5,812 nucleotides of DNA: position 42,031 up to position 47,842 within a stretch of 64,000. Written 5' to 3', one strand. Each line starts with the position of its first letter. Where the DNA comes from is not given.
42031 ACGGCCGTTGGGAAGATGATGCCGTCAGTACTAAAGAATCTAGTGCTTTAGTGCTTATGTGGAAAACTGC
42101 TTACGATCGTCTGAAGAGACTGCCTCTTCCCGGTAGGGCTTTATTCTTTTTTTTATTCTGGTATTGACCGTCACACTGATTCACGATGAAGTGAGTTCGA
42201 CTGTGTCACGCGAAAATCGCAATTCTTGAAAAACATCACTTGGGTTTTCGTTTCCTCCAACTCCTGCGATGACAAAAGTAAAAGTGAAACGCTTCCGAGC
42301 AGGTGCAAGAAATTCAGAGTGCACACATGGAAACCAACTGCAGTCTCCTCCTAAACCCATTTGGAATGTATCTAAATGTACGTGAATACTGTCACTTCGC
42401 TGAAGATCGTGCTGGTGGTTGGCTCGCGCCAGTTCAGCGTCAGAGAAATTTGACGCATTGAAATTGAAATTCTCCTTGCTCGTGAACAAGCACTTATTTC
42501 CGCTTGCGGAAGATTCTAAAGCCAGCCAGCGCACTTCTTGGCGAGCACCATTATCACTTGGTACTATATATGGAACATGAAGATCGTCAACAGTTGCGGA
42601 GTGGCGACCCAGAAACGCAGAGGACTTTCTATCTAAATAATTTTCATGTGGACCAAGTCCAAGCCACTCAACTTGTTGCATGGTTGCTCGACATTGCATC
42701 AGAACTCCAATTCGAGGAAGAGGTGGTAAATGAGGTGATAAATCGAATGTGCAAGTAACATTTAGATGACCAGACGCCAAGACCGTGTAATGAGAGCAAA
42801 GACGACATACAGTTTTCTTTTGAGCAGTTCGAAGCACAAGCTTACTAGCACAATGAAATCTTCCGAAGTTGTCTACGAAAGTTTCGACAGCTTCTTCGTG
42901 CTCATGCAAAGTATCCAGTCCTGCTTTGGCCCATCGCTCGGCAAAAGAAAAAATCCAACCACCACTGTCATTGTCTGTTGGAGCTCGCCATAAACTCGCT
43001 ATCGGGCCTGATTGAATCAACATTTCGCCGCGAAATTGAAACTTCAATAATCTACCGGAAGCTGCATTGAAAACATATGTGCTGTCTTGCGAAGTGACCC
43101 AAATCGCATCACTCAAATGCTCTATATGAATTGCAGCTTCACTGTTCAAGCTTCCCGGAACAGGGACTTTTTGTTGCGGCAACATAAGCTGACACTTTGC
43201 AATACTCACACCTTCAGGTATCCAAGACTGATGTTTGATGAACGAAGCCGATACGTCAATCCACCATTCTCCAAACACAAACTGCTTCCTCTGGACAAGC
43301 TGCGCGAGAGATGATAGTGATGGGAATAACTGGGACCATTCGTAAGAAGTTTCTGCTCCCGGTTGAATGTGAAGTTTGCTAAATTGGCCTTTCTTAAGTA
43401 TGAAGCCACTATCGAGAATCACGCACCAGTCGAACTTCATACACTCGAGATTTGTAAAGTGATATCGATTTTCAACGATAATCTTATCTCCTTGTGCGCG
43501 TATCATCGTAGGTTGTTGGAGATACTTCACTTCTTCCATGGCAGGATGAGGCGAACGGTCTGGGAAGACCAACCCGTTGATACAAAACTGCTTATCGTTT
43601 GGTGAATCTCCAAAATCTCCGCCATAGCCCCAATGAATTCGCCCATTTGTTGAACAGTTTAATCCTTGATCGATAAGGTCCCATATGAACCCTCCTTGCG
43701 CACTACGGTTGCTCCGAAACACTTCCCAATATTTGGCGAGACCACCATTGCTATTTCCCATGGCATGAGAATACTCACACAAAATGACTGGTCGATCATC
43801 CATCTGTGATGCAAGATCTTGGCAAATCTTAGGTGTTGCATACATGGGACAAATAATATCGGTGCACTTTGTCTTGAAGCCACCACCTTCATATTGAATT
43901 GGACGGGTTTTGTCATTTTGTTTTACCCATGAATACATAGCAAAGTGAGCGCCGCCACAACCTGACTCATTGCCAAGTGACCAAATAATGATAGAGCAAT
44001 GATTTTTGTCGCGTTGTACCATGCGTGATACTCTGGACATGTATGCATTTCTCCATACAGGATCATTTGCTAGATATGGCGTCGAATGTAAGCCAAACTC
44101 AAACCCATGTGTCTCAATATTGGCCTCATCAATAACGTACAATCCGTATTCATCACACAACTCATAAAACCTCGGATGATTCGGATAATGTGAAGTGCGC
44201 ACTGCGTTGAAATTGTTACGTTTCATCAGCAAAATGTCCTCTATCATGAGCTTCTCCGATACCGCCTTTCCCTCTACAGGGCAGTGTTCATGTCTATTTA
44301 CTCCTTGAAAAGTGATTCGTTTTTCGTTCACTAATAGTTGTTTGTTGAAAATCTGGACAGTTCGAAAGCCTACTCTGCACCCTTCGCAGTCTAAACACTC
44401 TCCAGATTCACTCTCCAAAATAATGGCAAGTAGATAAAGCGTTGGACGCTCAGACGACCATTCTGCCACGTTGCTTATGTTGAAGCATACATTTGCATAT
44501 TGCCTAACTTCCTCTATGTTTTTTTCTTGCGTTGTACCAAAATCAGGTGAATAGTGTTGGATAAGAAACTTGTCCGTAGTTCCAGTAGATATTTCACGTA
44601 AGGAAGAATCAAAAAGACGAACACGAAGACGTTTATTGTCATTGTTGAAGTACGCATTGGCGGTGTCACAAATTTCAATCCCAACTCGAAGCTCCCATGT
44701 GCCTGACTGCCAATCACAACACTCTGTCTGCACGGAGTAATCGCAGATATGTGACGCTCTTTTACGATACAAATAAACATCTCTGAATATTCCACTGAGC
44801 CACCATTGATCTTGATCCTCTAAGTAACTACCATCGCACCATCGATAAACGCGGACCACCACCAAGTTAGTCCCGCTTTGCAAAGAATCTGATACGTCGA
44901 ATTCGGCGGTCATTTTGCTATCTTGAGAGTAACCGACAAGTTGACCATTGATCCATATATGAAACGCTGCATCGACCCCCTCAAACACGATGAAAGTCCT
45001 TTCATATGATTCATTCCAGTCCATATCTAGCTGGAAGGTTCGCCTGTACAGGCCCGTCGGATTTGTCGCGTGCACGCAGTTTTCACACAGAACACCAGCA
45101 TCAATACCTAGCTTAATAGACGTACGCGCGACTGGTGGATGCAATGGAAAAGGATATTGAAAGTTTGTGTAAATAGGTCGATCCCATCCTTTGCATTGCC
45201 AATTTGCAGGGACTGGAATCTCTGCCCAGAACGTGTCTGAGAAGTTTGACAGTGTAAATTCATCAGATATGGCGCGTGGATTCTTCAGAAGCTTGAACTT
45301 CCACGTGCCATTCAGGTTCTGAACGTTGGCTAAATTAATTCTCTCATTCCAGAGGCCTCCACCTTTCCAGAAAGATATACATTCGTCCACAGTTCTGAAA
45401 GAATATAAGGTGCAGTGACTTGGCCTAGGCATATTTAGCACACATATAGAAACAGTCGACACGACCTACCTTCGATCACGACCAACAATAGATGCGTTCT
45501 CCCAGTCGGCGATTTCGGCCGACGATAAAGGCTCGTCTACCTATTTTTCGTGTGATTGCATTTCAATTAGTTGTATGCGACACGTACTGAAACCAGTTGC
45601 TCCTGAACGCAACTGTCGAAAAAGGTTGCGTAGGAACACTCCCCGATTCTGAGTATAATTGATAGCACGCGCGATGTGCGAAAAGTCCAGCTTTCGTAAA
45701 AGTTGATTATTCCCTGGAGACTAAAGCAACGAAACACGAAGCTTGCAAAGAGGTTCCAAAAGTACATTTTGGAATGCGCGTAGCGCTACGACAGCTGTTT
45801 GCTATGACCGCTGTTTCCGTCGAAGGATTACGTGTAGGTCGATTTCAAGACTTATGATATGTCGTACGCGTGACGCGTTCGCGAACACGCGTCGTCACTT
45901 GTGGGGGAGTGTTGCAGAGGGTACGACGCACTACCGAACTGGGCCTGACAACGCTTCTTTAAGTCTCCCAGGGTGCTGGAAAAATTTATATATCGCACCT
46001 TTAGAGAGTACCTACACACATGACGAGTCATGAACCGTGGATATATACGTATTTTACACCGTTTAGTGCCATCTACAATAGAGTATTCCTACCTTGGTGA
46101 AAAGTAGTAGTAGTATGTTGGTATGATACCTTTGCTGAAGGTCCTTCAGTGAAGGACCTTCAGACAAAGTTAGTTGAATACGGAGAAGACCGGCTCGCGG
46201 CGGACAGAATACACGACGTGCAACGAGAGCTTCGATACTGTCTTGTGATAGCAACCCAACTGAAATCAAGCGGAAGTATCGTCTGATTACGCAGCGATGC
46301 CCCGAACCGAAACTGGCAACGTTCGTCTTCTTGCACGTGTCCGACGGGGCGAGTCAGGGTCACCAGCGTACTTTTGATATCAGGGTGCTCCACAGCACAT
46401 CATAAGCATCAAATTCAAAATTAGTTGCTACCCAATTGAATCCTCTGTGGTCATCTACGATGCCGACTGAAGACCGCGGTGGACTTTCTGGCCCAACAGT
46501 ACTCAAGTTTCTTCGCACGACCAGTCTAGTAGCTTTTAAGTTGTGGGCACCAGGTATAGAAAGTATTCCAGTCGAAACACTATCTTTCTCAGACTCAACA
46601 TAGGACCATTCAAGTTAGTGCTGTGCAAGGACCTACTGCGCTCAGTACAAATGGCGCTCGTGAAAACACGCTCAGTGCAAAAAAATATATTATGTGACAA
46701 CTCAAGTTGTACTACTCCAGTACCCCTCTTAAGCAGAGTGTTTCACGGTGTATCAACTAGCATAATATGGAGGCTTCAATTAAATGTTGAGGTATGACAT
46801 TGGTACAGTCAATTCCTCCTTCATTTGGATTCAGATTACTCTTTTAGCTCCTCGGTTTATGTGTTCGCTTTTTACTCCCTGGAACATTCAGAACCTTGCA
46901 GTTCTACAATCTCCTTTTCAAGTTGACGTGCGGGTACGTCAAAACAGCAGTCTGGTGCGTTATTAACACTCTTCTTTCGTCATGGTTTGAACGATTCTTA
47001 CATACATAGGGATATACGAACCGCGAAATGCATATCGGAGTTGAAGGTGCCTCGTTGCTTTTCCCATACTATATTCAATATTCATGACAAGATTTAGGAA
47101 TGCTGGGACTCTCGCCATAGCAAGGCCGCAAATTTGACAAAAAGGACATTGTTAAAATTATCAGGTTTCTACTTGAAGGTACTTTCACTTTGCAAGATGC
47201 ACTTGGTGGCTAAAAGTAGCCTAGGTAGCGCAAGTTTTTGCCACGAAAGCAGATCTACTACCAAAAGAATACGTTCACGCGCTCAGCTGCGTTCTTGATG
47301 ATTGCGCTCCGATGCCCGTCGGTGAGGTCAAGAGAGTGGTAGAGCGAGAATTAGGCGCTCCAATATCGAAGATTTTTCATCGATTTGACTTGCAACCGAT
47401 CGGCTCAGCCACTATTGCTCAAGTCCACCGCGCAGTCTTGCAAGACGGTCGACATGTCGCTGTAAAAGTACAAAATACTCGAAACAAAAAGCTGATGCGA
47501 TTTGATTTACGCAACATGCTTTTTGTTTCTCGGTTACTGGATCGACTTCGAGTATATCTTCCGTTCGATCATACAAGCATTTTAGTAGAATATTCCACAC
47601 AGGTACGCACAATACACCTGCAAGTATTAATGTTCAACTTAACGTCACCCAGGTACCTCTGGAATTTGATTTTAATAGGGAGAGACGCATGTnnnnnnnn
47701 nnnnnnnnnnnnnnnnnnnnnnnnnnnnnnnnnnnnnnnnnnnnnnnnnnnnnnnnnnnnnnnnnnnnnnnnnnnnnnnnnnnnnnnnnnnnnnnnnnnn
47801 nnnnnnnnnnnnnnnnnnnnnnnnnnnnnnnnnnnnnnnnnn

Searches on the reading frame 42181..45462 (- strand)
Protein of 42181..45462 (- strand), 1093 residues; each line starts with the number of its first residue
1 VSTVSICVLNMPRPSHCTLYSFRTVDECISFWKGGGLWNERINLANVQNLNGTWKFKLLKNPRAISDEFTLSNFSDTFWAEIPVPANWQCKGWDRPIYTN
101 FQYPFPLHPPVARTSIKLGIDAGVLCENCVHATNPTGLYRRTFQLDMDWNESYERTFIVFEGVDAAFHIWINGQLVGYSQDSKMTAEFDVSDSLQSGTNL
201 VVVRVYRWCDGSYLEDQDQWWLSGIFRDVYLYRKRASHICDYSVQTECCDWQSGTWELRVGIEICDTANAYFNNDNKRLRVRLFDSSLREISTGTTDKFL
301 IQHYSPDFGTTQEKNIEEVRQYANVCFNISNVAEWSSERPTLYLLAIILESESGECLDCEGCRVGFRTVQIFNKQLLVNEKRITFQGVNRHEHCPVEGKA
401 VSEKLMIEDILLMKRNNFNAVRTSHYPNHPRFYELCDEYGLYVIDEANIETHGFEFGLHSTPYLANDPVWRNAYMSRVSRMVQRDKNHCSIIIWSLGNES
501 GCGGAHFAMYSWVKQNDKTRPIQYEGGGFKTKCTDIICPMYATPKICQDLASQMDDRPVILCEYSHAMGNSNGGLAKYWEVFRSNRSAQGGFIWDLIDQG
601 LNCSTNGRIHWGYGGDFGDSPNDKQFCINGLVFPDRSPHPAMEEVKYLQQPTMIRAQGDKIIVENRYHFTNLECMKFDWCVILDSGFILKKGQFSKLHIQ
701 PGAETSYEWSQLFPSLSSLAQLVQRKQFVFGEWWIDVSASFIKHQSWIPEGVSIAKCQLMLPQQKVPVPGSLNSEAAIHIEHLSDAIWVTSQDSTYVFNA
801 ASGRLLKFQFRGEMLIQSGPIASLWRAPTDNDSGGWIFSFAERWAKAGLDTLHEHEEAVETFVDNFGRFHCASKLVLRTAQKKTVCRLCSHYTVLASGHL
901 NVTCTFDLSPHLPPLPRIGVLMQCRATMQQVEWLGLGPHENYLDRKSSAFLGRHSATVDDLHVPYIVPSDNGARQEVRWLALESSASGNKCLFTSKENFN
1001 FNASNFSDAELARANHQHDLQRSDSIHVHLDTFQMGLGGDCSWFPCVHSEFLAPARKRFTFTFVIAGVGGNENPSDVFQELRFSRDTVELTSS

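Call 16: search_protein_families(library=pfam, proteins=[window:42181-45462:-], max_evalue=0.001)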
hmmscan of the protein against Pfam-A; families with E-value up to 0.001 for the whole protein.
window:42181-45462:- (1093 aa): 6 families
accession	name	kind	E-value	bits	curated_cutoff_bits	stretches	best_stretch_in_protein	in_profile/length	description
PF02836.23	Glyco_hydro_2_C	-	3.4e-103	345.4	21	1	369-651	1-299/302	Glycosyl hydrolases family 2, TIM barrel domain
PF02929.23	Bgal_small_N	-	5.3e-68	229.8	25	1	791-1065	2-248/248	Beta galactosidase small chain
PF02837.24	Glyco_hydro_2_N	-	7e-45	153.4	28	1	48-234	2-168/169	Glycosyl hydrolases family 2, sugar binding domain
PF16353.11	LacZ_4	-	6.9e-11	42.7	27.3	1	662-762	2-87/87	Beta-galactosidase, domain 4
PF22666.2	Glyco_hydro_2_N2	-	1.2e-08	35.6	27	1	138-207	51-119/167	Glycosyl hydrolase 2 galactose-binding domain-like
PF00703.27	Glyco_hydro_2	-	4.2e-06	27.9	23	1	239-367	3-109/109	Glycosyl hydrolases family 2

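Call 19: find_encoding_contigs(protein=window:42181-45462:-, flank=3000, max_places=4)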
Protein window:42181-45462:- (1093 aa): 24 contigs read that carry it; 4 places shown.
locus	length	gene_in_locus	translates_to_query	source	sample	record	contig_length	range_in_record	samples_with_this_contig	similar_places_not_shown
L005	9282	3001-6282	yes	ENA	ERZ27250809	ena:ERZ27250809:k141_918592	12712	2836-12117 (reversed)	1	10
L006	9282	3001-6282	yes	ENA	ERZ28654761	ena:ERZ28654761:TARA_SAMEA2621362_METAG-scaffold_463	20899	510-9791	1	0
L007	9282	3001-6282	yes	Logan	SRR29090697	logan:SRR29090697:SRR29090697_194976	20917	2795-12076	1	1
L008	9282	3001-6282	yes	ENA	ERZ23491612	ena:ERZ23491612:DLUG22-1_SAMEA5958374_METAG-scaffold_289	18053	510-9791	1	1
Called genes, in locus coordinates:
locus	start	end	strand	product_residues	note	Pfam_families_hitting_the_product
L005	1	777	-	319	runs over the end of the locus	PF03109:ABC1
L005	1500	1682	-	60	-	-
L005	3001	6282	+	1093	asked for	PF02837:Glyco_hydro_2_N, PF22666:Glyco_hydro_2_N2, PF00703:Glyco_hydro_2 (weak), PF02836:Glyco_hydro_2_C, PF16353:LacZ_4, PF02929:Bgal_small_N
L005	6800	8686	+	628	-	-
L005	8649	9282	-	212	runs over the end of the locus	PF03834:Rad10, PF14520:HHH_5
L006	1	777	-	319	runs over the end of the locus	PF03109:ABC1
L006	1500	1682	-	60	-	-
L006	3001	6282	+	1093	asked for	PF02837:Glyco_hydro_2_N, PF22666:Glyco_hydro_2_N2, PF00703:Glyco_hydro_2 (weak), PF02836:Glyco_hydro_2_C, PF16353:LacZ_4, PF02929:Bgal_small_N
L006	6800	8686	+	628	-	-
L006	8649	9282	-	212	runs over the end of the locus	PF03834:Rad10, PF14520:HHH_5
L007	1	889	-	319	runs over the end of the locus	PF03109:ABC1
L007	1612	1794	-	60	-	-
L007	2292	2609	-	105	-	-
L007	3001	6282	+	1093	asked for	PF02837:Glyco_hydro_2_N, PF22666:Glyco_hydro_2_N2, PF00703:Glyco_hydro_2 (weak), PF02836:Glyco_hydro_2_C, PF16353:LacZ_4, PF02929:Bgal_small_N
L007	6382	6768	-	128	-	-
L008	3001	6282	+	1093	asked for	PF02837:Glyco_hydro_2_N, PF22666:Glyco_hydro_2_N2, PF00703:Glyco_hydro_2 (weak), PF02836:Glyco_hydro_2_C, PF16353:LacZ_4, PF02929:Bgal_small_N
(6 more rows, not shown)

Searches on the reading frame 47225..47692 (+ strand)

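Call 61: search_protein_families(library=pfam, proteins=[window:47225-47692:+], max_evalue=0.001)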
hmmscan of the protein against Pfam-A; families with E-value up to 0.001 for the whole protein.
window:47225-47692:+ (156 aa): 1 family
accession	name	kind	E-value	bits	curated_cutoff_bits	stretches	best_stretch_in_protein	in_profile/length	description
PF03109.22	ABC1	-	1.9e-24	86.6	22.9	1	23-113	2-92/244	ABC1 atypical kinase-like domain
